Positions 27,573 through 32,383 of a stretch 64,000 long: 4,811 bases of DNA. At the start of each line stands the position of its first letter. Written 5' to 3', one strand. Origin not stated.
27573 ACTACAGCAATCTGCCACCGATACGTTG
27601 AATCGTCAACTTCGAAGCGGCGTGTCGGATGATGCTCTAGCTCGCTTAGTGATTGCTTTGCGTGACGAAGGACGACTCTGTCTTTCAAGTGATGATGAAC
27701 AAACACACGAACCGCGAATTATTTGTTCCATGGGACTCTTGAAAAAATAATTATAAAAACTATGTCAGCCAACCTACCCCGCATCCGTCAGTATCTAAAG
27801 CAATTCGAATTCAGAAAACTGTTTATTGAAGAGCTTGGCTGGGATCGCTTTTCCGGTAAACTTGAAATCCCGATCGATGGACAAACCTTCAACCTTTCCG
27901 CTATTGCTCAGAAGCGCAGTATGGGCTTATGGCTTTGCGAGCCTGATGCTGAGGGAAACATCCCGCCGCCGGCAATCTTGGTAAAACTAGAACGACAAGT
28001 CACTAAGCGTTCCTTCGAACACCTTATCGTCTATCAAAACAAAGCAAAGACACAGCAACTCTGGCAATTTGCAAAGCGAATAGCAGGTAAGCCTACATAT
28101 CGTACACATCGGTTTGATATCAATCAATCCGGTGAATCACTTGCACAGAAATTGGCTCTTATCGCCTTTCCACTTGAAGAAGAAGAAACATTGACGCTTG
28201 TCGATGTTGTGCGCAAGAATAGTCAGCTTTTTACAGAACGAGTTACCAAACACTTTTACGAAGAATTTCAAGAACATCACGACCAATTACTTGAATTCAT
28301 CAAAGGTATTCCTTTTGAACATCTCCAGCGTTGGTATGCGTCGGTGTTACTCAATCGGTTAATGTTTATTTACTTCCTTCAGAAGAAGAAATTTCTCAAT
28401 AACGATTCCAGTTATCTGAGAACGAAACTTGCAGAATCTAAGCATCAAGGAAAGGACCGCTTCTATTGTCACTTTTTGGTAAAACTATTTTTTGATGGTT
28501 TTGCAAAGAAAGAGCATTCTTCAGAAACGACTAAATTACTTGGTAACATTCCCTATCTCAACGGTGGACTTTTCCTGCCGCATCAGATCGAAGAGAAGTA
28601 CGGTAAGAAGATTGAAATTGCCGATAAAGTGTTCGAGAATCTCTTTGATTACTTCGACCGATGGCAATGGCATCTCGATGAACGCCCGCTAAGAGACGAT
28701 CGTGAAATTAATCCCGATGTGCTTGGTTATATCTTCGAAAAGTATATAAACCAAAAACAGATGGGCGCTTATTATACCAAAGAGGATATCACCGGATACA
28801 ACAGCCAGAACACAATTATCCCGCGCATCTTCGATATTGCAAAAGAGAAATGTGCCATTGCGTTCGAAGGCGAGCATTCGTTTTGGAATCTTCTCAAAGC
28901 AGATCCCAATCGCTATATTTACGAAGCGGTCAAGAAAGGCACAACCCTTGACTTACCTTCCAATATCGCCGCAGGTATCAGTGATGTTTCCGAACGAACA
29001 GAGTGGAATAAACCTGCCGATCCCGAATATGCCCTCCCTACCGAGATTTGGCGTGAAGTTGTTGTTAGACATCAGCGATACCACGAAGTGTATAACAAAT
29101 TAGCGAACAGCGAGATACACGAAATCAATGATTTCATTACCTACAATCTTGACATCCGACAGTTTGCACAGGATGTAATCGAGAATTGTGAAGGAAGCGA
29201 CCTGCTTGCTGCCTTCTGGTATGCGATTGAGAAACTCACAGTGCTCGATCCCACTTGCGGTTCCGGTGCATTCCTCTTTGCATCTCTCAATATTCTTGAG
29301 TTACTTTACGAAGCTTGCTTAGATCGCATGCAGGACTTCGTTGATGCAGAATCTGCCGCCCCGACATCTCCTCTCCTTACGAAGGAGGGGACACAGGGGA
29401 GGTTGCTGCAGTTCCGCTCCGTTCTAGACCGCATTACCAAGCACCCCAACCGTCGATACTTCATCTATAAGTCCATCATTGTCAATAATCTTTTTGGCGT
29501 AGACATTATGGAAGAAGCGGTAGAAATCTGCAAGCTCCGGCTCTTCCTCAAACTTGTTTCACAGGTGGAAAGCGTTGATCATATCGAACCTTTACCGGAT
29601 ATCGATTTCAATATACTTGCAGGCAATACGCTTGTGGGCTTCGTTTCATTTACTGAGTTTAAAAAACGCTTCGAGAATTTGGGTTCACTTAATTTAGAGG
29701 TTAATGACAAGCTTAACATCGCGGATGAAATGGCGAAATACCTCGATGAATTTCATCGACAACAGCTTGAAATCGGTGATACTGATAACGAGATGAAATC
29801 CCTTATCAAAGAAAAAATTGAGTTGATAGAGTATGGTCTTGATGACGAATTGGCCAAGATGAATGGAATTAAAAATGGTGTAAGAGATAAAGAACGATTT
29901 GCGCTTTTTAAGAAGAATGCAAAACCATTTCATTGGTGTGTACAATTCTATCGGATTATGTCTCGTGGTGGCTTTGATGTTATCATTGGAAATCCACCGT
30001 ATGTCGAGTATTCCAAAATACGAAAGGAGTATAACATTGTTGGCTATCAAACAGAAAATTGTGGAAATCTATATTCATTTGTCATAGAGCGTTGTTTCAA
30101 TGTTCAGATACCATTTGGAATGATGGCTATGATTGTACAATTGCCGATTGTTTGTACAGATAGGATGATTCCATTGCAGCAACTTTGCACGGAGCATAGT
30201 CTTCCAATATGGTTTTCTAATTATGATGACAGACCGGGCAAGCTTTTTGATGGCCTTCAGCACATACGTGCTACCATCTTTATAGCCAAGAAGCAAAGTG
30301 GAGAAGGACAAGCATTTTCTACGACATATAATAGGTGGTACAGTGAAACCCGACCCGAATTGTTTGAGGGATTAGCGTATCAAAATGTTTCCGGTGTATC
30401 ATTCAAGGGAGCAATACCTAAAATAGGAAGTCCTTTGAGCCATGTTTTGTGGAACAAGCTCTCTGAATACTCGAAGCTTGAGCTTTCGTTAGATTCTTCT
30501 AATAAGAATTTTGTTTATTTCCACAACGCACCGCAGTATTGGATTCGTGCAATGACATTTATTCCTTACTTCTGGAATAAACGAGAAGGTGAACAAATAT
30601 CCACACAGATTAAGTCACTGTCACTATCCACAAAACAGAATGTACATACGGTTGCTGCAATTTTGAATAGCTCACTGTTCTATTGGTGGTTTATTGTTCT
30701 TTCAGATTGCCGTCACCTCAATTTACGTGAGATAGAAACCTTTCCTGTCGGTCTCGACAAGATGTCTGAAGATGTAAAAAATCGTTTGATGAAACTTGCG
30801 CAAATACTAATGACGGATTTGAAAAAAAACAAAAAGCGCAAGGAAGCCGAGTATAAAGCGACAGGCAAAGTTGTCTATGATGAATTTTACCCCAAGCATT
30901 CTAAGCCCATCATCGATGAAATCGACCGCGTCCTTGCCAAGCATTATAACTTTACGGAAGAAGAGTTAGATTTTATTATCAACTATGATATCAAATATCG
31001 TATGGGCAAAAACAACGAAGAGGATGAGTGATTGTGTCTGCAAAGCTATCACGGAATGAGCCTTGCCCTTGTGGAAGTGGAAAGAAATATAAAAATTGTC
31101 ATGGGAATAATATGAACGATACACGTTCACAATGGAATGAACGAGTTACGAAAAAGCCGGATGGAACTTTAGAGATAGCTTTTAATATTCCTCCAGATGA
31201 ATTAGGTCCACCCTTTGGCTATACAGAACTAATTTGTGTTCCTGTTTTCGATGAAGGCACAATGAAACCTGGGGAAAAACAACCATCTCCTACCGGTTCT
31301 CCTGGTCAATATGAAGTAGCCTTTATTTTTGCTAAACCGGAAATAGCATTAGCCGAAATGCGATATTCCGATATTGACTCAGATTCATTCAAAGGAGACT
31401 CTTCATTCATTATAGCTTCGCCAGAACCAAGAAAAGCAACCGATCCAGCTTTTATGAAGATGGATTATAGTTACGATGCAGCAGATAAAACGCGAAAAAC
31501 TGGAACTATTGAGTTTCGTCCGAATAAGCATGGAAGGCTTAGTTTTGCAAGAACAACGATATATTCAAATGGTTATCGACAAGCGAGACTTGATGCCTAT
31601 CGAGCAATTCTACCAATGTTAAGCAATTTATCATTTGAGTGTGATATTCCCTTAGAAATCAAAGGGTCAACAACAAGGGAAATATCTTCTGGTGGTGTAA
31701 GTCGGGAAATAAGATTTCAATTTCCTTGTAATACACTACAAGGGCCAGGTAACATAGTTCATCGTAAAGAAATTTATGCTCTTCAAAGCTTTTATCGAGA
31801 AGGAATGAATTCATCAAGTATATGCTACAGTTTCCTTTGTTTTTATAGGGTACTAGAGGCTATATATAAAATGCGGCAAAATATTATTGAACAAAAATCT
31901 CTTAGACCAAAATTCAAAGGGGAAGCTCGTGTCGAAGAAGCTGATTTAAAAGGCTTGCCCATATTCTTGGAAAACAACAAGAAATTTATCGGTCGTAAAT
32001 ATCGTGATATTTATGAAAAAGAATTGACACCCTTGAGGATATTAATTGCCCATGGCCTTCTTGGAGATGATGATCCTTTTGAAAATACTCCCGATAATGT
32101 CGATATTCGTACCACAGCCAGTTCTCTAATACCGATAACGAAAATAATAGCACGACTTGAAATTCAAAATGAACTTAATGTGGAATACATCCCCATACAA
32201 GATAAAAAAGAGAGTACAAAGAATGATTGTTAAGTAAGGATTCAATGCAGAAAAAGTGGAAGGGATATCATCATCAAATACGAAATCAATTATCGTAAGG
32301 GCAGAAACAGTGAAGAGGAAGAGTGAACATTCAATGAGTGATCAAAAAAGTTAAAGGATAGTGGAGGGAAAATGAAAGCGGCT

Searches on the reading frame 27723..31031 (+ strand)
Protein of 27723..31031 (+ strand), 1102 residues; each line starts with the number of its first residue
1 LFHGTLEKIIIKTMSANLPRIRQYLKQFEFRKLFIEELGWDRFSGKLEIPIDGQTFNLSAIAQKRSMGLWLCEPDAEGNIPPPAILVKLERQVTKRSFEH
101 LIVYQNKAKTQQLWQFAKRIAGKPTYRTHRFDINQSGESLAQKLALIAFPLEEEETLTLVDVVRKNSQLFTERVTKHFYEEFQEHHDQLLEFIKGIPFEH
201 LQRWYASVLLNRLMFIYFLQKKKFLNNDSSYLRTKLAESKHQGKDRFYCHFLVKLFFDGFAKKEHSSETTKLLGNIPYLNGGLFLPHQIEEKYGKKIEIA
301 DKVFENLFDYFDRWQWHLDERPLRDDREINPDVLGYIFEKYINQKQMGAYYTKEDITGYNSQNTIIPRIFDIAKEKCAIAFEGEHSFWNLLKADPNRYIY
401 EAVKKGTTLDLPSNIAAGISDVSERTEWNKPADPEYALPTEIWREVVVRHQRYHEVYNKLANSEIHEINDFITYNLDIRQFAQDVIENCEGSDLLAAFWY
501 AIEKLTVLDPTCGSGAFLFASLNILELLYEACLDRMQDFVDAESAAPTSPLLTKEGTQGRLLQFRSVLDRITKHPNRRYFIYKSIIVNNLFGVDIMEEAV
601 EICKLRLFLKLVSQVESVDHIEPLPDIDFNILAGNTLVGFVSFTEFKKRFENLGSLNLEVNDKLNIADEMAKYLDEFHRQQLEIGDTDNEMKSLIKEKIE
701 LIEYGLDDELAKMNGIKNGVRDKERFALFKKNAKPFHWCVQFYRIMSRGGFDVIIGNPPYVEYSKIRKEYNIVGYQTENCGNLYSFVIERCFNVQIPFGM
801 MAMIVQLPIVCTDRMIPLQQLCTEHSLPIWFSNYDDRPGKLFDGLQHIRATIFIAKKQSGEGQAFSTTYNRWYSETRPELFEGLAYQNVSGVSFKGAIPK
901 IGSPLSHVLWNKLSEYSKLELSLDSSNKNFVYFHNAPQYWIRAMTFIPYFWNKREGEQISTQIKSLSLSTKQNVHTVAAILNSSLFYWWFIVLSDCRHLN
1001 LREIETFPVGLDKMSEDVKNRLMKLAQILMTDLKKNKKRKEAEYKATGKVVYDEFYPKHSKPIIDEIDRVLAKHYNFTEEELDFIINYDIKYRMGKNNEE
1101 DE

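Call 10: search_protein_families(library=pfam, proteins=[window:27723-31031:+], max_evalue=0.001)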
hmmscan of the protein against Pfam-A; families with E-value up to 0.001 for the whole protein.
window:27723-31031:+ (1102 aa): 3 families
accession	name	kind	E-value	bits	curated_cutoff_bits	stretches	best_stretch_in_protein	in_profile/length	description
PF07669.17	Eco57I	-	6.8e-23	82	25.3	1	588-806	1-135/171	Eco57I restriction-modification methylase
PF20473.4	MmeI_Mtase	-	1.2e-07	31.6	27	1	493-610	9-85/259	MmeI, DNA-methyltransferase domain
PF25120.1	DUF7814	-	0.00019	21.6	27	1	251-299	121-168/228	Domain of unknown function (DUF7814)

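Call 88: search_protein_families(library=padloc, proteins=[window:27723-31031:+], max_evalue=0.00001)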
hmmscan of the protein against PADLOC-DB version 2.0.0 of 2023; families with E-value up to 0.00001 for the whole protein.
window:27723-31031:+ (1102 aa): 23 families
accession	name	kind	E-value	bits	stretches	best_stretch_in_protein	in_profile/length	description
PDLC03628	REase_MTase_IIG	-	0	1061.6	1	19-1099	6-1099/1100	Type IIG restriction enzyme-methyltransferase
PDLC03612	REase_MTase_IIG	-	1.2e-35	121.1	2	502-653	507-666/1247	Type IIG restriction enzyme-methyltransferase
PDLC03601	REase_MTase_IIG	-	1.1e-34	117.5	2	584-804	503-731/1110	Type IIG restriction enzyme-methyltransferase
PDLC03596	REase_MTase_IIG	-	1.9e-20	70.6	1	563-653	564-655/1148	Type IIG restriction enzyme-methyltransferase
PDLC03604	REase_MTase_IIG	-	2.2e-20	70.3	2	501-639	386-503/1011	Type IIG restriction enzyme-methyltransferase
PDLC02643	DrmMI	-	5.3e-20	68.9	2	724-769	841-887/1347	DrmMI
PDLC03609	REase_MTase_IIG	-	2.9e-15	53.2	1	733-826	540-636/1066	Type IIG restriction enzyme-methyltransferase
PDLC02521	PglX|PglXI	-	5.4e-13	45.8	1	581-806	343-539/1174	PglX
PDLC02646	DrmMI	-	7e-13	45.6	0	732-766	262-298/792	DrmMI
PDLC03629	REase_MTase_IIG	-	7.2e-12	41.9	0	734-771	554-591/1182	Type IIG restriction enzyme-methyltransferase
PDLC02638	DrmMI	-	9.1e-11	38.6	1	685-768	804-889/935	DrmMI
PDLC03335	MTase_II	-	2.3e-10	37.8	0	743-859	188-307/607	Type II methyltransferase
PDLC02644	DrmMI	-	1.1e-09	34.9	1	730-765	359-396/988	DrmMI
PDLC02527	PglX|PglXI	-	1.4e-09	34.3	1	504-610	303-390/1332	PglX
PDLC02525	PglX|PglXI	-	3.7e-09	33.8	0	687-804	389-511/607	PglX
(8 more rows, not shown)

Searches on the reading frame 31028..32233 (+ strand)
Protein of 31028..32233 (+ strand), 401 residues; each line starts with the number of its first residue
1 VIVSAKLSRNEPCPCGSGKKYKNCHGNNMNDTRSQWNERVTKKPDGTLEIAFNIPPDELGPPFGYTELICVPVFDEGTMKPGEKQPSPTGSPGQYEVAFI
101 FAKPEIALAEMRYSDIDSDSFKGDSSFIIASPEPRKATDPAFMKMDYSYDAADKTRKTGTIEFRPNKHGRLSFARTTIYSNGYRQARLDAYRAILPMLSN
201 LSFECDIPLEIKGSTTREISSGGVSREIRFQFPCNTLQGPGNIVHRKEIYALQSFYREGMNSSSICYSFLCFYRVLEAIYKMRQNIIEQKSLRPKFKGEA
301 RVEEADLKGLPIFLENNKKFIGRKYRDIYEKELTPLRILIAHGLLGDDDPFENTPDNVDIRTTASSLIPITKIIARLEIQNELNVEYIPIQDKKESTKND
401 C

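Call 10: search_protein_families(library=pfam, proteins=[window:31028-32233:+], max_evalue=0.001)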
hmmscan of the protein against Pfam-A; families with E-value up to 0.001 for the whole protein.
window:31028-32233:+ (401 aa): 2 families
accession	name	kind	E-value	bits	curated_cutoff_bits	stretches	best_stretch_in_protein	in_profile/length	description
PF02810.21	SEC-C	-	2.3e-10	40.5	20.4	1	9-27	1-19/19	SEC-C motif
PF17419.7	MauJ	-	2.3e-09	38.6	28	1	254-379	3-115/116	Methylamine utilization protein MauJ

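Call 88: search_protein_families(library=padloc, proteins=[window:31028-32233:+], max_evalue=0.00001)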
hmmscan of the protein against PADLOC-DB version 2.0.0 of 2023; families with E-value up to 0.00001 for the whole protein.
window:31028-32233:+ (401 aa): 4 families
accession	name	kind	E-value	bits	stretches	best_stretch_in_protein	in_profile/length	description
PDLC00872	E2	-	3.1e-08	31.4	1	4-41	165-202/216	E2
PDLC00865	E2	-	4.5e-08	30.8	1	1-39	164-202/219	E2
PDLC00833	E1-E2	-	7.7e-07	26.8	1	4-36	169-201/222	E1-E2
PDLC00871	E2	-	1.3e-06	26.3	1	1-33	164-196/241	E2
